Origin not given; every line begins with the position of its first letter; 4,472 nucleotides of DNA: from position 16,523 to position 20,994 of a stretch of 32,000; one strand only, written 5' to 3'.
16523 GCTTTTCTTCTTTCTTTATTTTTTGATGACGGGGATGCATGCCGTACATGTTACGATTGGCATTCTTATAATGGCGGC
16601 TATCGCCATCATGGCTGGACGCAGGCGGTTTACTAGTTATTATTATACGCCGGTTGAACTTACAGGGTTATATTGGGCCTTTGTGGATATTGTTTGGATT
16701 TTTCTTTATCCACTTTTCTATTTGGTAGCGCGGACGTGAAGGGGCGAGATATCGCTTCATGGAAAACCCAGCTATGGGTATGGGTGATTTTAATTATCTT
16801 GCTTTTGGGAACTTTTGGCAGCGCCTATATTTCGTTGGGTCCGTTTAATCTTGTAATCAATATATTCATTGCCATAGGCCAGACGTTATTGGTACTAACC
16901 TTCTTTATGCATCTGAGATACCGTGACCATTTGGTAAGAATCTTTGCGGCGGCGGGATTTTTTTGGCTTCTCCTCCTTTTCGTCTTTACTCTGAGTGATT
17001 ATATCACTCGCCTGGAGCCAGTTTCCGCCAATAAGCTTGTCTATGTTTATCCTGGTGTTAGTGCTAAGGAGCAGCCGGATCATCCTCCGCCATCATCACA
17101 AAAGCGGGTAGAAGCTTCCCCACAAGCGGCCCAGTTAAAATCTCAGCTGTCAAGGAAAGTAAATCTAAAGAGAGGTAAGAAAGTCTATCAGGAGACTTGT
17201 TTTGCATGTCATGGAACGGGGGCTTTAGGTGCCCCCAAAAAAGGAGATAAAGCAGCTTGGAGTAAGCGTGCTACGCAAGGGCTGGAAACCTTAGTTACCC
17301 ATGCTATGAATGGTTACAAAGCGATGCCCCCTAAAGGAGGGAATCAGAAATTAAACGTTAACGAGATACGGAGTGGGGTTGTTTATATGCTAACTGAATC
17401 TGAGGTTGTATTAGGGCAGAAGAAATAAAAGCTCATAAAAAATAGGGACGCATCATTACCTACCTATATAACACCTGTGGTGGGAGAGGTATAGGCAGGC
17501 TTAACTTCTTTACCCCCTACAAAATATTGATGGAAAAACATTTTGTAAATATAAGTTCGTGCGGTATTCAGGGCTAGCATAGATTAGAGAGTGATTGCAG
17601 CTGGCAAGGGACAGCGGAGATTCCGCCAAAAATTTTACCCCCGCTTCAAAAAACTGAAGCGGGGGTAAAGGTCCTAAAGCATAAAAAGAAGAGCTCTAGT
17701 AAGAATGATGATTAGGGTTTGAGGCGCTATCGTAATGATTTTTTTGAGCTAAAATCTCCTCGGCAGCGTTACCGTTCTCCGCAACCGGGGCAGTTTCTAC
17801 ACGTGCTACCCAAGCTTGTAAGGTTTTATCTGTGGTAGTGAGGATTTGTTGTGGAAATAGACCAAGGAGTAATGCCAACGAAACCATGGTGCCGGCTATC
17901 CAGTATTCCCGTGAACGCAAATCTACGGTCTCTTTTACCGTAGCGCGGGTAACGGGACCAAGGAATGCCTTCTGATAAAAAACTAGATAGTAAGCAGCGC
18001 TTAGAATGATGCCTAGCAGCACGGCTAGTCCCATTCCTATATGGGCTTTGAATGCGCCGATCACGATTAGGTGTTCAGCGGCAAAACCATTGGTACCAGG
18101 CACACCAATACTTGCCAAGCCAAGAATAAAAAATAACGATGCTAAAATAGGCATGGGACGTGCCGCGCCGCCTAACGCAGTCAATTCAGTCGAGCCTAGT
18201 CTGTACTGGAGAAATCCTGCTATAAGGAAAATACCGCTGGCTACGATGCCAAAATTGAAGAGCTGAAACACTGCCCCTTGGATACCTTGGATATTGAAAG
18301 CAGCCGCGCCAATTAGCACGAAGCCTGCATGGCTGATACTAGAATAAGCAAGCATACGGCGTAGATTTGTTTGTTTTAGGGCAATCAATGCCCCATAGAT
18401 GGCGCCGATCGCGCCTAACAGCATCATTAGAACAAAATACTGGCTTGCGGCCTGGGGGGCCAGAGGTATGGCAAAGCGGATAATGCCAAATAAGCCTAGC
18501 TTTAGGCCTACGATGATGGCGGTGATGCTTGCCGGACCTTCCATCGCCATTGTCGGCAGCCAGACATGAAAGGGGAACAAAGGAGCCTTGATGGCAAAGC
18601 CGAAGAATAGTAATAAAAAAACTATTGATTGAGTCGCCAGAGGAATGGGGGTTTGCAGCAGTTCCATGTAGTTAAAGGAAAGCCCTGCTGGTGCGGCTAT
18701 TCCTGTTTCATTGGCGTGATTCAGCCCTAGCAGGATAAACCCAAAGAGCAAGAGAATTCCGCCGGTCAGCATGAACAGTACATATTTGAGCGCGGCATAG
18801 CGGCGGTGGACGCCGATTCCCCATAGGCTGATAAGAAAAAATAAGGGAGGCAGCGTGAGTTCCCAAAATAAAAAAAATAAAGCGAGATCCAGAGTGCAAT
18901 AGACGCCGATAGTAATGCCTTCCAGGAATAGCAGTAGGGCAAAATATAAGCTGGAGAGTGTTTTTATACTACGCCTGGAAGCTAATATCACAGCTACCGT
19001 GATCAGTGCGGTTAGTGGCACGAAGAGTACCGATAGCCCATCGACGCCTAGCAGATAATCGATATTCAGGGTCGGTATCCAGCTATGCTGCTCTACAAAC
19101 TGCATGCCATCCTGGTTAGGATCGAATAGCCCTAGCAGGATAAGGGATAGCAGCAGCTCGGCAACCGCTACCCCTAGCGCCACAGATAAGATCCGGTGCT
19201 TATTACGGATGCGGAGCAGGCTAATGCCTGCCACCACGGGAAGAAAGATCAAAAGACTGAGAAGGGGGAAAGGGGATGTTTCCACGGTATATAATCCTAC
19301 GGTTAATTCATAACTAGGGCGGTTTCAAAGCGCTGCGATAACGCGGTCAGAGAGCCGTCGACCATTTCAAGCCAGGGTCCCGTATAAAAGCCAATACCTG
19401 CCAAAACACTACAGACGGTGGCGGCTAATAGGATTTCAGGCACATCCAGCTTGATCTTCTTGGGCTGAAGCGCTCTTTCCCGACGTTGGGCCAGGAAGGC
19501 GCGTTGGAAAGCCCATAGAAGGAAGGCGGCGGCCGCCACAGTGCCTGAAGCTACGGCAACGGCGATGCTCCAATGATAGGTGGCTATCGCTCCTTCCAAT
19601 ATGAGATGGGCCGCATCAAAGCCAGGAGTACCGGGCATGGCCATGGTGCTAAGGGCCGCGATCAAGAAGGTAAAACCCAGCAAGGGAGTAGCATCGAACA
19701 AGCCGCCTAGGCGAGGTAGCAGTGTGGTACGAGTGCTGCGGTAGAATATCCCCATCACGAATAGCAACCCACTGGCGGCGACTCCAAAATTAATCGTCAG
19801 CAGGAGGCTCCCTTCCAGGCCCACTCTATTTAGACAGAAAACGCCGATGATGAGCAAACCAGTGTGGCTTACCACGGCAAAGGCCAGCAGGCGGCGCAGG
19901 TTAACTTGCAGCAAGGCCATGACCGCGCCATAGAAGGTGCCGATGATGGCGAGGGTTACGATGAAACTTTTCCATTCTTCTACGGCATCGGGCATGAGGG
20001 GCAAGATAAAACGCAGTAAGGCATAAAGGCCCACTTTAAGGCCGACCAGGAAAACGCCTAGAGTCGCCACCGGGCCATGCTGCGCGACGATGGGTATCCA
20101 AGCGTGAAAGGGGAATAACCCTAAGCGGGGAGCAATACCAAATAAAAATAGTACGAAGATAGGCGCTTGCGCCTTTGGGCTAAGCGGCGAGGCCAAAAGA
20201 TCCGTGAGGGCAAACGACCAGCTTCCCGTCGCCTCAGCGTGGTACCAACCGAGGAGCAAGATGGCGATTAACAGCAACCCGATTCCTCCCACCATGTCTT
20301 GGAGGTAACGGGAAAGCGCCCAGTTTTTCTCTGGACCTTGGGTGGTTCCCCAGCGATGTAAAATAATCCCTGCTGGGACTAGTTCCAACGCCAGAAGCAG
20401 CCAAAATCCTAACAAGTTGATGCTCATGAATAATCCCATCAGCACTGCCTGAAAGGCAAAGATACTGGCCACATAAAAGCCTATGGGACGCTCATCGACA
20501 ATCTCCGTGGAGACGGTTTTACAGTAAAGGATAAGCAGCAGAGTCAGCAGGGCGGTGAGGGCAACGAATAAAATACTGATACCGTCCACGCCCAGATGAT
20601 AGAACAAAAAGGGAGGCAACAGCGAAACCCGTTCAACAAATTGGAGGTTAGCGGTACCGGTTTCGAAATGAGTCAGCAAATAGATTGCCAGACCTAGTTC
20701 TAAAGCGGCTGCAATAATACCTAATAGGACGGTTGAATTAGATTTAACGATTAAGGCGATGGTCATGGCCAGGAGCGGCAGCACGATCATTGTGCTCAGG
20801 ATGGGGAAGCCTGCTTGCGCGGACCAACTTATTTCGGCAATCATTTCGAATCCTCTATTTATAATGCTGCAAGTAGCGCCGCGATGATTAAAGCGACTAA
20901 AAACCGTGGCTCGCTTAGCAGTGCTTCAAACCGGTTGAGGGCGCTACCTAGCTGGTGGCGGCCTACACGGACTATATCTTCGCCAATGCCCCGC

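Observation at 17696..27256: Five-gene operon: DUF2309/DabA embedded among four complex-I-type antiporter subunits, an expanded DAB-like inorganic-carbon pump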

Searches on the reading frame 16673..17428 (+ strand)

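Call 6: search_protein_families(library=pfam, proteins=[window:16673-17428:+])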
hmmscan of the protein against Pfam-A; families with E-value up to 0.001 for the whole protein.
window:16673-17428:+ (251 aa): 3 families
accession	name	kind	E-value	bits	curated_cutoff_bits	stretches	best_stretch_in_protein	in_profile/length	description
PF13442.11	Cytochrome_CBB3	-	2.4e-15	57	27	1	164-239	2-68/68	Cytochrome C oxidase, cbb3-type, subunit III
PF03626.19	COX4_pro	-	4.7e-12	46.6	28.9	1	34-104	1-72/72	Prokaryotic Cytochrome C oxidase subunit IV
PF00034.26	Cytochrom_C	-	9.2e-06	27.3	21.3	1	166-239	2-86/90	Cytochrome c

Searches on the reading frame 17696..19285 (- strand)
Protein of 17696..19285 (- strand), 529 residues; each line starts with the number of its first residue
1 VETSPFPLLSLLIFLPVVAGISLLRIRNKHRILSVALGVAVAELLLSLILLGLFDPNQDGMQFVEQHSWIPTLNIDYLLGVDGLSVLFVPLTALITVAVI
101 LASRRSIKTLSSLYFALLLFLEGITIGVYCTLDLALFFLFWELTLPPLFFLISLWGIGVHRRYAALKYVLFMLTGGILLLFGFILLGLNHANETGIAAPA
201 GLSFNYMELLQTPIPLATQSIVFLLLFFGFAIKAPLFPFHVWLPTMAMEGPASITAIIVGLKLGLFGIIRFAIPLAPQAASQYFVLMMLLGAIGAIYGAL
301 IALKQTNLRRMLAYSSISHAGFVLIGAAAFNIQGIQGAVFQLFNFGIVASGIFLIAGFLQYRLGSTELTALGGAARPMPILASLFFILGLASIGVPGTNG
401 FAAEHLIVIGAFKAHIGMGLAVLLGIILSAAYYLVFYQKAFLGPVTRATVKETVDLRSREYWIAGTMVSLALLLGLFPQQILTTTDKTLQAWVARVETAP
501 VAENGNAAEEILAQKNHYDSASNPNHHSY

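Call 3: search_protein_families(library=pfam, proteins=[window:17696-19285:-])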
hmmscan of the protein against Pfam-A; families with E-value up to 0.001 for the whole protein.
window:17696-19285:- (529 aa): 1 family
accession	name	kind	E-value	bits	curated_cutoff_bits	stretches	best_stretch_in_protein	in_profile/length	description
PF00361.26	Proton_antipo_M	-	2e-59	201.7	21.5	1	133-425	3-290/294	NADH:quinone oxidoreductase/Mrp antiporter, TM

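Call 4: search_protein_families(library=ncbifam, proteins=[window:17696-19285:-])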
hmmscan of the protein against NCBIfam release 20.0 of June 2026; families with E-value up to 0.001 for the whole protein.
window:17696-19285:- (529 aa): 72 families (the best 25 are shown)
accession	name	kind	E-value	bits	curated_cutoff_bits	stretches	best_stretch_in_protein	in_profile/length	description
TIGR01972.1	NDH_I_M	subfamily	3.7e-138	461.2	263.8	1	9-494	1-484/486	NADH-quinone oxidoreductase subunit M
NF004500.0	PRK05846.1-4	equivalog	2e-118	396.4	550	1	6-507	4-517/525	NADH-quinone oxidoreductase subunit M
NF004499.0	PRK05846.1-3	equivalog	6.1e-112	374.9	585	1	6-504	4-496/502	NADH-quinone oxidoreductase subunit M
NF004501.0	PRK05846.1-5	subfamily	9.9e-111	370.9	598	1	6-497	4-488/492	NADH-quinone oxidoreductase subunit M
NF004505.0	PRK05846.2-5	equivalog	6.4e-105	351.8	700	1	8-505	4-494/508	NADH-quinone oxidoreductase subunit M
NF009212.0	PRK12561.1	subfamily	6.2e-94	315.6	645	1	2-517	2-518/531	NAD(P)H-quinone oxidoreductase subunit 4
NF004498.0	PRK05846.1-1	equivalog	8.7e-89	298.6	614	1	8-494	2-501/509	NADH-quinone oxidoreductase subunit M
NF004506.0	PRK05846.2-6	equivalog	7.8e-88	295.9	789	1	6-485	4-482/493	NADH-quinone oxidoreductase subunit M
NF005060.0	PRK06473.1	equivalog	3.7e-86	289.8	747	1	8-500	1-489/500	NADH-quinone oxidoreductase subunit M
NF005611.0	PRK07363.1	equivalog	2.5e-80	270.4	764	1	8-499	1-488/501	NADH-quinone oxidoreductase subunit M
NF002713.0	PRK02546.1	subfamily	4.2e-79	266.4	827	1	2-501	4-507/533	NAD(P)H-quinone oxidoreductase subunit 4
NF004504.0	PRK05846.2-3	equivalog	6.5e-75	253.1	785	1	4-483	7-484/499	NADH-quinone oxidoreductase subunit M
NF004502.0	PRK05846.2-1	equivalog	7.3e-68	229.5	791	1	9-488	6-493/500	NADH-quinone oxidoreductase subunit M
NF004503.0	PRK05846.2-2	subfamily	1.4e-48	166.4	720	1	9-483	3-480/490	NADH-quinone oxidoreductase subunit M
NF009306.0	PRK12663.1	equivalog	4.7e-45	154.3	542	1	9-488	6-477/498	Na+/H+ antiporter subunit D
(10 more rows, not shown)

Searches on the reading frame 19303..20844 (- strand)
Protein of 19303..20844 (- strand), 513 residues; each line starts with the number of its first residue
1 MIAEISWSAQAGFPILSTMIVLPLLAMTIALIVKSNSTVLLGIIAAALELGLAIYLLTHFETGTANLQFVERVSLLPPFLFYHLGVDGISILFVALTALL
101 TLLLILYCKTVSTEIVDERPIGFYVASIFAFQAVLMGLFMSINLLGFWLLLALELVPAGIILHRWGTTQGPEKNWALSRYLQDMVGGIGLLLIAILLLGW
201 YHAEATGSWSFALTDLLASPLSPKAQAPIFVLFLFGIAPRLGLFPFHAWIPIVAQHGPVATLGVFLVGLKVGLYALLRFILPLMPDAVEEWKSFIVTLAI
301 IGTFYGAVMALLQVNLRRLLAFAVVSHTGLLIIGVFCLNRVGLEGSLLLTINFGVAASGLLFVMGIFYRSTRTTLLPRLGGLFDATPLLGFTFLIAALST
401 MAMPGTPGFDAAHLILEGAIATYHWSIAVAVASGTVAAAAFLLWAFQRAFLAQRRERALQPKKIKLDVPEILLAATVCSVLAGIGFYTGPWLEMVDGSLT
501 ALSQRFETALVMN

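Call 3: search_protein_families(library=pfam, proteins=[window:19303-20844:-])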
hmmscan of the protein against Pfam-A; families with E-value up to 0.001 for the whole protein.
window:19303-20844:- (513 aa): 1 family
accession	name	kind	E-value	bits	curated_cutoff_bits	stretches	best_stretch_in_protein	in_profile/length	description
PF00361.26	Proton_antipo_M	-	8e-39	134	21.5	1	142-434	2-290/294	NADH:quinone oxidoreductase/Mrp antiporter, TM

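Call 4: search_protein_families(library=ncbifam, proteins=[window:19303-20844:-])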
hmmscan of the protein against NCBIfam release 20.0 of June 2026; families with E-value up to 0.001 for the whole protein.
window:19303-20844:- (513 aa): 64 families (the best 25 are shown)
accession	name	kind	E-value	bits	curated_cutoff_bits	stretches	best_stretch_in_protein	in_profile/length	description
TIGR01972.1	NDH_I_M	subfamily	6.6e-89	298.8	263.8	1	16-504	1-484/486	NADH-quinone oxidoreductase subunit M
NF004500.0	PRK05846.1-4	equivalog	2.2e-77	261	550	1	13-502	4-502/525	NADH-quinone oxidoreductase subunit M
NF004505.0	PRK05846.2-5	equivalog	9.1e-76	255.6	700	1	15-508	4-487/508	NADH-quinone oxidoreductase subunit M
NF004501.0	PRK05846.1-5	subfamily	7.9e-66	222.8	598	1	12-505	3-486/492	NADH-quinone oxidoreductase subunit M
NF004499.0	PRK05846.1-3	equivalog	3.4e-63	214.1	585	1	13-510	4-492/502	NADH-quinone oxidoreductase subunit M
NF004498.0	PRK05846.1-1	equivalog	3.6e-59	200.9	614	1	15-510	2-504/509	NADH-quinone oxidoreductase subunit M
NF009212.0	PRK12561.1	subfamily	9.8e-57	192.8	645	1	10-510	3-503/531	NAD(P)H-quinone oxidoreductase subunit 4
NF004506.0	PRK05846.2-6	equivalog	2.7e-50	172.1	789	1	13-455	4-443/493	NADH-quinone oxidoreductase subunit M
NF004504.0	PRK05846.2-3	equivalog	4.9e-46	157.8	785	1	12-474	8-467/499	NADH-quinone oxidoreductase subunit M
NF005060.0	PRK06473.1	equivalog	2.3e-44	152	747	1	15-483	1-464/500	NADH-quinone oxidoreductase subunit M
NF002713.0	PRK02546.1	subfamily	4.2e-44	150.9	827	1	10-509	5-505/533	NAD(P)H-quinone oxidoreductase subunit 4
NF005611.0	PRK07363.1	equivalog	2.7e-40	138.4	764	1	15-494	1-476/501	NADH-quinone oxidoreductase subunit M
NF004502.0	PRK05846.2-1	equivalog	8.2e-35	120.5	791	1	16-459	6-458/500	NADH-quinone oxidoreductase subunit M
NF005818.0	PRK07691.1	equivalog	3.3e-32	112.1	586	1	18-485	8-468/496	Na+/H+ antiporter subunit D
NF009306.0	PRK12663.1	equivalog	3.2e-29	102.1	542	1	20-485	10-466/498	Na+/H+ antiporter subunit D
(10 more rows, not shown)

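Call 64: search_solved_structures(query=window:19303-20844:-, max_evalue=1e-25, show_alignments=0)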
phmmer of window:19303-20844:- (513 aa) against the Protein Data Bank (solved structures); distinct sequences matched with E-value up to 1e-25: 15.
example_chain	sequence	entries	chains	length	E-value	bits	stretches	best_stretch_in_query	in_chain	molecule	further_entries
8e9g_M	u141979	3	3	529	3.6e-51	178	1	12-498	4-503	NADH-quinone oxidoreductase, M subunit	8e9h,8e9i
7aqw_M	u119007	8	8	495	2e-49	172.3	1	16-502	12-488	NADH-ubiquinone oxidoreductase chain 4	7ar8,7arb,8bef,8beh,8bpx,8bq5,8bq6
7ar7_M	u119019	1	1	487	5.6e-49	170.8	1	16-502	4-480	NADH-ubiquinone oxidoreductase chain 4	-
7aqq_M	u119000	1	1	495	5.6e-49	170.7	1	16-502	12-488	NADH-ubiquinone oxidoreductase chain 4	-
7a23_M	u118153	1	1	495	3.7e-48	168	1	16-502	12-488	Nad4m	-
3rko_M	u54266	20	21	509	1.2e-47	166.4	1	55-506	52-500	NADH-QUINONE OXIDOREDUCTASE SUBUNIT M | NADH dehydrogenase I subunit M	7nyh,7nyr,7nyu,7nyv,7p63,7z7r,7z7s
7p61_M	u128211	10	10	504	1.6e-47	166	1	55-506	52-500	NADH dehydrogenase I subunit M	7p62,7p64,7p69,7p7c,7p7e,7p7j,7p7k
8e73_4M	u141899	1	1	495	1.3e-44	156.4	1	16-451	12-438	Nad4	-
8qby_M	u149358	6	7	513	1.2e-41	146.6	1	36-460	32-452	NADH dehydrogenase subunit M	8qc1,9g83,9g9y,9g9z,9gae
6hum_D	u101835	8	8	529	1.1e-35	126.9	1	12-497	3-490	NAD(P)H-quinone oxidoreductase chain 4 1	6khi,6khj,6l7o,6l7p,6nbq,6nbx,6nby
6tjv_D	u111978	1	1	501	3e-35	125.5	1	13-495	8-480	NADH dehydrogenase subunit 4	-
9grx_D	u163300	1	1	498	1.4e-34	123.2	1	13-487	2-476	NAD(P)H-quinone oxidoreductase chain 4, chloroplastic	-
4he8_M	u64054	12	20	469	2.2e-34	122.6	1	25-452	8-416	NADH-quinone oxidoreductase subunit 13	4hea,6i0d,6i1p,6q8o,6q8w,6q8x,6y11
7wff_D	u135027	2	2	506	1.1e-33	120.3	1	12-494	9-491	NAD(P)H-quinone oxidoreductase chain 4, chloroplastic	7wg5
7eu3_D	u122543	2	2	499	4.1e-32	115.1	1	13-488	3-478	NAD(P)H-quinone oxidoreductase chain 4, chloroplastic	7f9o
